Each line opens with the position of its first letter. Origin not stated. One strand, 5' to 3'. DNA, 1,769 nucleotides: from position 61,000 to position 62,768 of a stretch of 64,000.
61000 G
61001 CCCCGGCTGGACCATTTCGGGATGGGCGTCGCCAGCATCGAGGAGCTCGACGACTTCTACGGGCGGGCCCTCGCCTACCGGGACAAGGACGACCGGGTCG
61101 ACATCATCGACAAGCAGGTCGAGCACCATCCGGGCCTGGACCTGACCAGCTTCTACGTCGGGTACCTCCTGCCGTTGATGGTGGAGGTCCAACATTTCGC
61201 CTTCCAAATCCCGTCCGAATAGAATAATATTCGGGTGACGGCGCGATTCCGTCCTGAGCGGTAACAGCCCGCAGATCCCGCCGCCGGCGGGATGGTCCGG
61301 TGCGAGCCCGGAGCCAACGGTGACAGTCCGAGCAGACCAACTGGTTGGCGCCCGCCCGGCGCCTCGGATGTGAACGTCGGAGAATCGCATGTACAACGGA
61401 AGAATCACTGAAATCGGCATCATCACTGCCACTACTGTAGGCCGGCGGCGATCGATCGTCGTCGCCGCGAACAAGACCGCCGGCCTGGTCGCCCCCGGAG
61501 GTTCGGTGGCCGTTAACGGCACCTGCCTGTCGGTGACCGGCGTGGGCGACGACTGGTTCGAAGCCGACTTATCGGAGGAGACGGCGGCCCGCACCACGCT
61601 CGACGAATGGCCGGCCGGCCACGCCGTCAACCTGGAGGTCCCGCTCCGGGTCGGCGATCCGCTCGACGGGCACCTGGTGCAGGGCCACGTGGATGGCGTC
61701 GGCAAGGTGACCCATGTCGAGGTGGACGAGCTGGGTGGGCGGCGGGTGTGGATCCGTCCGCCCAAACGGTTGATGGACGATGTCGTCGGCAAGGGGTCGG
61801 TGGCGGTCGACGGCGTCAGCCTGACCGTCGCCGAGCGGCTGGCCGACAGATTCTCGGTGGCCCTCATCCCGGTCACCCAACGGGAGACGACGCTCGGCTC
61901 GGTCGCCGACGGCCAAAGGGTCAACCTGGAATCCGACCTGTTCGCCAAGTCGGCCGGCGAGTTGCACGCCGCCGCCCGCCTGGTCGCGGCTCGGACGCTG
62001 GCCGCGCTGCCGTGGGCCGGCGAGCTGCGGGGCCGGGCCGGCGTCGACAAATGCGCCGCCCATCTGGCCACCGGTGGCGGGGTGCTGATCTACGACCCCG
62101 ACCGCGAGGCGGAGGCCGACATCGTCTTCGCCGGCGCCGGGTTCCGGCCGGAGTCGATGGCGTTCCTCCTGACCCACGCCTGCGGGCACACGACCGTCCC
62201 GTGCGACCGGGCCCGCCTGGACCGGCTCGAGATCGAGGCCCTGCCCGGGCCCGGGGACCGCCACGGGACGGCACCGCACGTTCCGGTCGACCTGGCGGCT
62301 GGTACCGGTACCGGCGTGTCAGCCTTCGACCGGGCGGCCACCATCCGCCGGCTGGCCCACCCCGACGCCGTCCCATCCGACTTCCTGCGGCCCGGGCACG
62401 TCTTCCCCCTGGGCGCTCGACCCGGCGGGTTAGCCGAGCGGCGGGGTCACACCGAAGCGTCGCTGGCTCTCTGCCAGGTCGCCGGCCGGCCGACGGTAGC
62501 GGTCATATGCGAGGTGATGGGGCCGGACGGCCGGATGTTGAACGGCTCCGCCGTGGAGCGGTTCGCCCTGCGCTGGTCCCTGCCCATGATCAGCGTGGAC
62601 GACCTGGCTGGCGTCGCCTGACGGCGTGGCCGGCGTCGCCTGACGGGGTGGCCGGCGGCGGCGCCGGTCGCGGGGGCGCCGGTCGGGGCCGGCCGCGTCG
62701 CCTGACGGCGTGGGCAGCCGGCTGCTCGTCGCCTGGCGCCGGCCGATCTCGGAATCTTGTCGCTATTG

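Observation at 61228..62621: Putative FMN riboswitch controlling an unusual riboflavin synthase-DHBP synthase fusion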

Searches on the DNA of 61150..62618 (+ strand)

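Call 4: search_rna_families(source=window, start=61150, end=61450, threshold=evalue, max_evalue=10, show_alignments=5)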
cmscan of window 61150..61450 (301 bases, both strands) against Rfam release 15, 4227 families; matches with E-value up to 10: 3.
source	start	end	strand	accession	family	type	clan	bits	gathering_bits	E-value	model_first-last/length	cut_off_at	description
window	61223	61341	+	RF00050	FMN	Cis-reg; riboswitch;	-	42.3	66.2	1.4e-08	1-138/138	no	FMN riboswitch aptamer (RFN element)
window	61382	61434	-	RF01192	SNORD11B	Gene; snRNA; snoRNA; CD-box;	CL00103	15.2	50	7.8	1-87/87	no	Small nucleolar RNA SNORD11B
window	61392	61433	-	RF00054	SNORD25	Gene; snRNA; snoRNA; CD-box;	CL00049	12.4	39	9.6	1-87/87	no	Small nucleolar RNA SNORD25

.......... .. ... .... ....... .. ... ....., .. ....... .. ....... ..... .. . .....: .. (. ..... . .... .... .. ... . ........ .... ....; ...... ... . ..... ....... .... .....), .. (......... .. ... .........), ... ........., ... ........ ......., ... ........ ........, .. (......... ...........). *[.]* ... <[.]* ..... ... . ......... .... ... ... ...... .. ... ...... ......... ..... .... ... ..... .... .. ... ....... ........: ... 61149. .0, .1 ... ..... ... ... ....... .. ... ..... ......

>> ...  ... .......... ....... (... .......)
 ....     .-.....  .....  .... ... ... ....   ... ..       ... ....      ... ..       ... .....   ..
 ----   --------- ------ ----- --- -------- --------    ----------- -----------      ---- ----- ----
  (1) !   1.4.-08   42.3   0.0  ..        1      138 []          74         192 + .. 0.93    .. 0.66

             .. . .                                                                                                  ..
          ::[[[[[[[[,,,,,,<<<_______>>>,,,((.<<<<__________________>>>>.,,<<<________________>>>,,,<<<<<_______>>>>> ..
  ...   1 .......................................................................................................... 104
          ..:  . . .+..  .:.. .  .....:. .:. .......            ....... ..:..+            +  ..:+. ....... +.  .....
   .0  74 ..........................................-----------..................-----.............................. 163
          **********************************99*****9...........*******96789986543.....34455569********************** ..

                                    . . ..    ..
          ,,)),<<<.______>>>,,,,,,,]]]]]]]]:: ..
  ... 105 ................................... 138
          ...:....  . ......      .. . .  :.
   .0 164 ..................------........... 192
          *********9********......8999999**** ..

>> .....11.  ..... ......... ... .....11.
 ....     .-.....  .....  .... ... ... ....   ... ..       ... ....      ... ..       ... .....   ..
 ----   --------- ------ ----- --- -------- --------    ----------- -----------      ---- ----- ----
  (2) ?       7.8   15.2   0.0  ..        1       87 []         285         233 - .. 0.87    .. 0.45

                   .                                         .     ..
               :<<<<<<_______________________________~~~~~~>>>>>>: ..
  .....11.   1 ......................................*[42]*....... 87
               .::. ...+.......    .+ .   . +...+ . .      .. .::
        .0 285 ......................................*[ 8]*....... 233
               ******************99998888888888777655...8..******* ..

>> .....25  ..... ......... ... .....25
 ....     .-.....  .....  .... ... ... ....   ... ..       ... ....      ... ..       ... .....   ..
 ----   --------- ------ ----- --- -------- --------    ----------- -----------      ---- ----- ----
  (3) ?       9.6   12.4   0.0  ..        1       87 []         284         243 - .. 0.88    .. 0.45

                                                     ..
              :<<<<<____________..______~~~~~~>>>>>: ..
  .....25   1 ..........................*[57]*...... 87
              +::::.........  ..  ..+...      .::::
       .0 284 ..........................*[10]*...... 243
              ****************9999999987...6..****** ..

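Call 27: search_rna_families(sources=[L004, L005, L038, L026, L037, L028, L035, L032, L010, L013], threshold=evalue, max_evalue=0.01, show_alignments=2)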
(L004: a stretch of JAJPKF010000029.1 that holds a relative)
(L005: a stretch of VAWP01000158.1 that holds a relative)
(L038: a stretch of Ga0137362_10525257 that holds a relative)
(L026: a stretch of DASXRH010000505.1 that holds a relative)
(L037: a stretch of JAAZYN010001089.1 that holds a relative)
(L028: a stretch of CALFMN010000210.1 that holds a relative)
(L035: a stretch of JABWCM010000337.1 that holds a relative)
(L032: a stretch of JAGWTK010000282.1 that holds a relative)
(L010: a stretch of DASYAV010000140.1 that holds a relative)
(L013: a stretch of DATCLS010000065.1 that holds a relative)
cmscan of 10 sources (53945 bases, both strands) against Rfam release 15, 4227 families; matches with E-value up to 0.01: 10.
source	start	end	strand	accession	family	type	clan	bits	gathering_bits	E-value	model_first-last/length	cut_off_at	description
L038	363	494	-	RF00050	FMN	Cis-reg; riboswitch;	-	86.2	66.2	2.6e-18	1-138/138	no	FMN riboswitch aptamer (RFN element)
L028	3529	3676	+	RF00050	FMN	Cis-reg; riboswitch;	-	81.2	66.2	6e-17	1-138/138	no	FMN riboswitch aptamer (RFN element)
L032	1355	1426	-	RF00005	tRNA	Gene; tRNA;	CL00001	71.4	29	1.1e-13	1-71/71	no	tRNA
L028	1499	1572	+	RF00005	tRNA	Gene; tRNA;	CL00001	69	29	4.9e-13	1-71/71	no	tRNA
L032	1771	1843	-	RF00005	tRNA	Gene; tRNA;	CL00001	67.9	29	1e-12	1-71/71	no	tRNA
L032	1485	1557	-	RF00005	tRNA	Gene; tRNA;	CL00001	67.2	29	1.6e-12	1-71/71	no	tRNA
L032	1648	1730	-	RF00005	tRNA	Gene; tRNA;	CL00001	58.4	29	4.2e-10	1-71/71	no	tRNA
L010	5852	5973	+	RF00050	FMN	Cis-reg; riboswitch;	-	44.3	66.2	6.9e-07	1-138/138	no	FMN riboswitch aptamer (RFN element)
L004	1057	1148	+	RF00050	FMN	Cis-reg; riboswitch;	-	37.9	66.2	3.9e-05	17-121/138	no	FMN riboswitch aptamer (RFN element)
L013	5830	5956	+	RF00050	FMN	Cis-reg; riboswitch;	-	33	66.2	0.00084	1-138/138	no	FMN riboswitch aptamer (RFN element)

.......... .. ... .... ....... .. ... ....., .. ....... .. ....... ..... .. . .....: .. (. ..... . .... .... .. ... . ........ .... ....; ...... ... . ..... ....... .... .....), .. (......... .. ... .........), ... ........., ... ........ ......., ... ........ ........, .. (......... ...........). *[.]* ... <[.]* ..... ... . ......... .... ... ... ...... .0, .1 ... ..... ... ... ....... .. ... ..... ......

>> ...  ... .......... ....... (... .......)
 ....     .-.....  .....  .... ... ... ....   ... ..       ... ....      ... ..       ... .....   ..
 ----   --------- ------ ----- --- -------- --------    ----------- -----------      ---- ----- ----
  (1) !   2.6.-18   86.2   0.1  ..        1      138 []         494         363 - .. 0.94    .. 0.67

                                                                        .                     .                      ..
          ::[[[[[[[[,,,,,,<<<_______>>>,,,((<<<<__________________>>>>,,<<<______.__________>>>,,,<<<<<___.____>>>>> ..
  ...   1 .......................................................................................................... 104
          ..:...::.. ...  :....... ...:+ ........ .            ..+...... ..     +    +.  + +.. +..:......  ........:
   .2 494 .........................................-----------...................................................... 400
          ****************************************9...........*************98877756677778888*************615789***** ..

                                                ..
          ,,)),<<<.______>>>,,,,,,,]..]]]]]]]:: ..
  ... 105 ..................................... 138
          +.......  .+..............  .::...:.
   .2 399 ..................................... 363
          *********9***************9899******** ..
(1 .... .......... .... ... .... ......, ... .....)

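Call 28: search_rna_families(sources=[L001, L002, L015, L016, L018, L023, L031, L033, L034, L011, L008], threshold=gathering)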
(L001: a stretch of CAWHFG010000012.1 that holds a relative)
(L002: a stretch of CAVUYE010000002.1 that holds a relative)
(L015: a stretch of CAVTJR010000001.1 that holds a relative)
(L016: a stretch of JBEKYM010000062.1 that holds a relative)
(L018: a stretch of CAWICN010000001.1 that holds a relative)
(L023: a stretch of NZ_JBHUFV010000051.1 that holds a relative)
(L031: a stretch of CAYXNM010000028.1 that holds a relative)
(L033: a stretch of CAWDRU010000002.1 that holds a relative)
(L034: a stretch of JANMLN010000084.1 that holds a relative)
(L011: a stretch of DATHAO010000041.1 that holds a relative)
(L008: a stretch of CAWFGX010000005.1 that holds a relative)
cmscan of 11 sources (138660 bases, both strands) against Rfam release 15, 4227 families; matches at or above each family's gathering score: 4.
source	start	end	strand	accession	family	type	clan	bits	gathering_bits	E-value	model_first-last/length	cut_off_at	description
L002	10234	10304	-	RF00005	tRNA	Gene; tRNA;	CL00001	69.2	29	1.1e-12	1-71/71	no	tRNA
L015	59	131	-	RF00005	tRNA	Gene; tRNA;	CL00001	68.2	29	2.1e-12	1-71/71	no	tRNA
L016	10167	10250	+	RF00005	tRNA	Gene; tRNA;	CL00001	57.7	29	1.7e-09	1-71/71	no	tRNA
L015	11453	11536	+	RF00005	tRNA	Gene; tRNA;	CL00001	55.7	29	5.8e-09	1-71/71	no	tRNA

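Call 34: build_rna_model(alignment_id=A1, structure=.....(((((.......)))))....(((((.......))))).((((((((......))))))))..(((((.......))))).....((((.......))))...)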
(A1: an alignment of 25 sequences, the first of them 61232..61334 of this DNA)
Model R1 built from alignment A1 (25 sequences, 108 columns); structure: as given.
model positions 103; base pairs 26; branch points 4; effective number of sequences 1.33; information 0.59 bits per position. Calibrated on 0.2 Mb of random sequence (short: E-values are rough).
structure used (alignment columns):
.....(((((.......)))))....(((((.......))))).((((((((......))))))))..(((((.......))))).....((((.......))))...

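Call 35: search_with_rna_model(model_id=R1, sources=[window, L001, L002, L003, L004, L005, L006, L007, L008, L009, L010, L011, L012, L013, L014, L015, L016, L017, L018, L019, L020, L021, L022, L023, L024, L025, L026, L027, L028, L029, L030, L031, L032, L033, L034, L035, L036, L037, L038], max_evalue=1)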
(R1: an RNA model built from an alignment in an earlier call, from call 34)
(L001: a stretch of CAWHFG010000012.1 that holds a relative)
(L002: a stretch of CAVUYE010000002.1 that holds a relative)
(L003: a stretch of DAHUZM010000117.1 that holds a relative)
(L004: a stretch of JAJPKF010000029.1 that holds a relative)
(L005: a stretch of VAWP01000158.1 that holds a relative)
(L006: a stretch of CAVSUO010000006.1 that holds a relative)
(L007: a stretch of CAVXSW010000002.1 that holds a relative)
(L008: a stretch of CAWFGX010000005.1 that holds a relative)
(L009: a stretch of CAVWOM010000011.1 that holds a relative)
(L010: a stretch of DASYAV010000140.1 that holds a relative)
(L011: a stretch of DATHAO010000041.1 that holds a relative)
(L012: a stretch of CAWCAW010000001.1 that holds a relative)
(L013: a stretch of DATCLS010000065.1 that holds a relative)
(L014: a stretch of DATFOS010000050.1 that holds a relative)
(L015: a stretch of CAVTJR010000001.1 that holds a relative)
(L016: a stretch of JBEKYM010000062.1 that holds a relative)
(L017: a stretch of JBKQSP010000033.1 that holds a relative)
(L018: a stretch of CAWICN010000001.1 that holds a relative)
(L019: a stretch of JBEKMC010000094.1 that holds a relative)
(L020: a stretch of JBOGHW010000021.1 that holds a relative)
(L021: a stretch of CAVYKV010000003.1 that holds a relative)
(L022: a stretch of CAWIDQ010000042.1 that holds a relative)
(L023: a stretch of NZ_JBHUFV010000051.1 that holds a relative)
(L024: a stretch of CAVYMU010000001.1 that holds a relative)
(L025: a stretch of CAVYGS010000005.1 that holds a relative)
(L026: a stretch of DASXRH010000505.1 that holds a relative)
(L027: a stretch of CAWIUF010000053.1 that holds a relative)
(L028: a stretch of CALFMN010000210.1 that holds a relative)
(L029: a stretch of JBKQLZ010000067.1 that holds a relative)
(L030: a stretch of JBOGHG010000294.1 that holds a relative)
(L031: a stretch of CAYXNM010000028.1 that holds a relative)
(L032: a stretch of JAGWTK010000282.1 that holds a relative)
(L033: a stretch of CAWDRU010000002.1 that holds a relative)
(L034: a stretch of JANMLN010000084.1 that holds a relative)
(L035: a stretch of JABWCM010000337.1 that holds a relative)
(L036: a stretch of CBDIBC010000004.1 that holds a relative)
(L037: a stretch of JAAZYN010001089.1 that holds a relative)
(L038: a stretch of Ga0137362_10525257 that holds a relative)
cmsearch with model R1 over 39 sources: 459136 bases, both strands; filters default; matches with E-value up to 1: 33.
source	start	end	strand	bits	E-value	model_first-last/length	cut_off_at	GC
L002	5853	5955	+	112.2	1e-17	1-103/103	no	0.66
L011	5835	5937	+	110.8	1.8e-17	1-103/103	no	0.73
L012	5861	5963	+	110.2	2.2e-17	1-103/103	no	0.67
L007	5847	5949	+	110.1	2.3e-17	1-103/103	no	0.62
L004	1050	1152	+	109.4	3.1e-17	1-103/103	no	0.65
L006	5850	5952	+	106.6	9.6e-17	1-103/103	no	0.68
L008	5862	5964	+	105.7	1.4e-16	1-103/103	no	0.68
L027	5861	5963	+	105.5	1.5e-16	1-103/103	no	0.67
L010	5861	5963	+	105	1.8e-16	1-103/103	no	0.69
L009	5861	5963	+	104.8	2e-16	1-103/103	no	0.69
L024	5844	5946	+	104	2.7e-16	1-103/103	no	0.7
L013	5839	5941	+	103.5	3.4e-16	1-103/103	no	0.7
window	61232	61334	+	103.1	4.1e-16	1-103/103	no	0.72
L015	5835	5939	+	99.8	1.6e-15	1-103/103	no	0.72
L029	3582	3686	+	99.3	1.9e-15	1-103/103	no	0.7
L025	5854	5956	+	98.9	2.2e-15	1-103/103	no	0.68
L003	5862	5964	+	97.5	3.9e-15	1-103/103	no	0.7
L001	5842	5943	+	96.2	6.7e-15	1-103/103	no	0.65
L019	5831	5935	+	95.4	9.4e-15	1-103/103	no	0.76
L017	5833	5937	+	94.8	1.2e-14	1-103/103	no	0.76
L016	5832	5936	+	93.6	2e-14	1-103/103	no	0.7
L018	5847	5948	+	90.2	7.9e-14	1-103/103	no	0.65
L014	4506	4607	+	88.8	1.4e-13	1-103/103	no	0.64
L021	5835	5939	+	87.1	2.7e-13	1-103/103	no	0.77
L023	5841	5947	+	82.4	1.8e-12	1-103/103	no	0.71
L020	3785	3888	+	81.5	2.7e-12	1-103/103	no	0.72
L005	1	75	+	73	8.6e-11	29-103/103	5'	0.68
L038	378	485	-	58.7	2.9e-08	1-103/103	no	0.67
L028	3532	3669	+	57.7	4.3e-08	1-103/103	no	0.71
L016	3494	3658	-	18.3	0.41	1-103/103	no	0.68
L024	3600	3703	-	18.3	0.42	1-103/103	no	0.65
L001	12341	12444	+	17.6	0.55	1-103/103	no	0.68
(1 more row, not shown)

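Call 46: search_with_rna_model(model_id=R1, sources=[L039, L040, L041, L042], max_evalue=1, show_alignments=4)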
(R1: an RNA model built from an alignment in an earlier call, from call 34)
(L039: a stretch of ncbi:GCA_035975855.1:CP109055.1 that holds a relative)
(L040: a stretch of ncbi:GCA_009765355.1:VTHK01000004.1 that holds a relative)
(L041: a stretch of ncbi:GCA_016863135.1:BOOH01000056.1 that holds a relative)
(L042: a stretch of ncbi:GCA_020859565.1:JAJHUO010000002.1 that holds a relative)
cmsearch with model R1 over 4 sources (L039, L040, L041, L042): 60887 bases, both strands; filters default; matches with E-value up to 1: 5.
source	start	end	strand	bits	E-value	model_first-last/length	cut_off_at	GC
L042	6820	6927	+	88.9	1.8e-14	1-103/103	no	0.69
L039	6818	6925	+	82.7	2.1e-13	1-103/103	no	0.68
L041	6817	6924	+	81.8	3.2e-13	1-103/103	no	0.73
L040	6833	6938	+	74.9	5.3e-12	1-103/103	no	0.72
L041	10073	10163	-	11.7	0.8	1-103/103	no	0.76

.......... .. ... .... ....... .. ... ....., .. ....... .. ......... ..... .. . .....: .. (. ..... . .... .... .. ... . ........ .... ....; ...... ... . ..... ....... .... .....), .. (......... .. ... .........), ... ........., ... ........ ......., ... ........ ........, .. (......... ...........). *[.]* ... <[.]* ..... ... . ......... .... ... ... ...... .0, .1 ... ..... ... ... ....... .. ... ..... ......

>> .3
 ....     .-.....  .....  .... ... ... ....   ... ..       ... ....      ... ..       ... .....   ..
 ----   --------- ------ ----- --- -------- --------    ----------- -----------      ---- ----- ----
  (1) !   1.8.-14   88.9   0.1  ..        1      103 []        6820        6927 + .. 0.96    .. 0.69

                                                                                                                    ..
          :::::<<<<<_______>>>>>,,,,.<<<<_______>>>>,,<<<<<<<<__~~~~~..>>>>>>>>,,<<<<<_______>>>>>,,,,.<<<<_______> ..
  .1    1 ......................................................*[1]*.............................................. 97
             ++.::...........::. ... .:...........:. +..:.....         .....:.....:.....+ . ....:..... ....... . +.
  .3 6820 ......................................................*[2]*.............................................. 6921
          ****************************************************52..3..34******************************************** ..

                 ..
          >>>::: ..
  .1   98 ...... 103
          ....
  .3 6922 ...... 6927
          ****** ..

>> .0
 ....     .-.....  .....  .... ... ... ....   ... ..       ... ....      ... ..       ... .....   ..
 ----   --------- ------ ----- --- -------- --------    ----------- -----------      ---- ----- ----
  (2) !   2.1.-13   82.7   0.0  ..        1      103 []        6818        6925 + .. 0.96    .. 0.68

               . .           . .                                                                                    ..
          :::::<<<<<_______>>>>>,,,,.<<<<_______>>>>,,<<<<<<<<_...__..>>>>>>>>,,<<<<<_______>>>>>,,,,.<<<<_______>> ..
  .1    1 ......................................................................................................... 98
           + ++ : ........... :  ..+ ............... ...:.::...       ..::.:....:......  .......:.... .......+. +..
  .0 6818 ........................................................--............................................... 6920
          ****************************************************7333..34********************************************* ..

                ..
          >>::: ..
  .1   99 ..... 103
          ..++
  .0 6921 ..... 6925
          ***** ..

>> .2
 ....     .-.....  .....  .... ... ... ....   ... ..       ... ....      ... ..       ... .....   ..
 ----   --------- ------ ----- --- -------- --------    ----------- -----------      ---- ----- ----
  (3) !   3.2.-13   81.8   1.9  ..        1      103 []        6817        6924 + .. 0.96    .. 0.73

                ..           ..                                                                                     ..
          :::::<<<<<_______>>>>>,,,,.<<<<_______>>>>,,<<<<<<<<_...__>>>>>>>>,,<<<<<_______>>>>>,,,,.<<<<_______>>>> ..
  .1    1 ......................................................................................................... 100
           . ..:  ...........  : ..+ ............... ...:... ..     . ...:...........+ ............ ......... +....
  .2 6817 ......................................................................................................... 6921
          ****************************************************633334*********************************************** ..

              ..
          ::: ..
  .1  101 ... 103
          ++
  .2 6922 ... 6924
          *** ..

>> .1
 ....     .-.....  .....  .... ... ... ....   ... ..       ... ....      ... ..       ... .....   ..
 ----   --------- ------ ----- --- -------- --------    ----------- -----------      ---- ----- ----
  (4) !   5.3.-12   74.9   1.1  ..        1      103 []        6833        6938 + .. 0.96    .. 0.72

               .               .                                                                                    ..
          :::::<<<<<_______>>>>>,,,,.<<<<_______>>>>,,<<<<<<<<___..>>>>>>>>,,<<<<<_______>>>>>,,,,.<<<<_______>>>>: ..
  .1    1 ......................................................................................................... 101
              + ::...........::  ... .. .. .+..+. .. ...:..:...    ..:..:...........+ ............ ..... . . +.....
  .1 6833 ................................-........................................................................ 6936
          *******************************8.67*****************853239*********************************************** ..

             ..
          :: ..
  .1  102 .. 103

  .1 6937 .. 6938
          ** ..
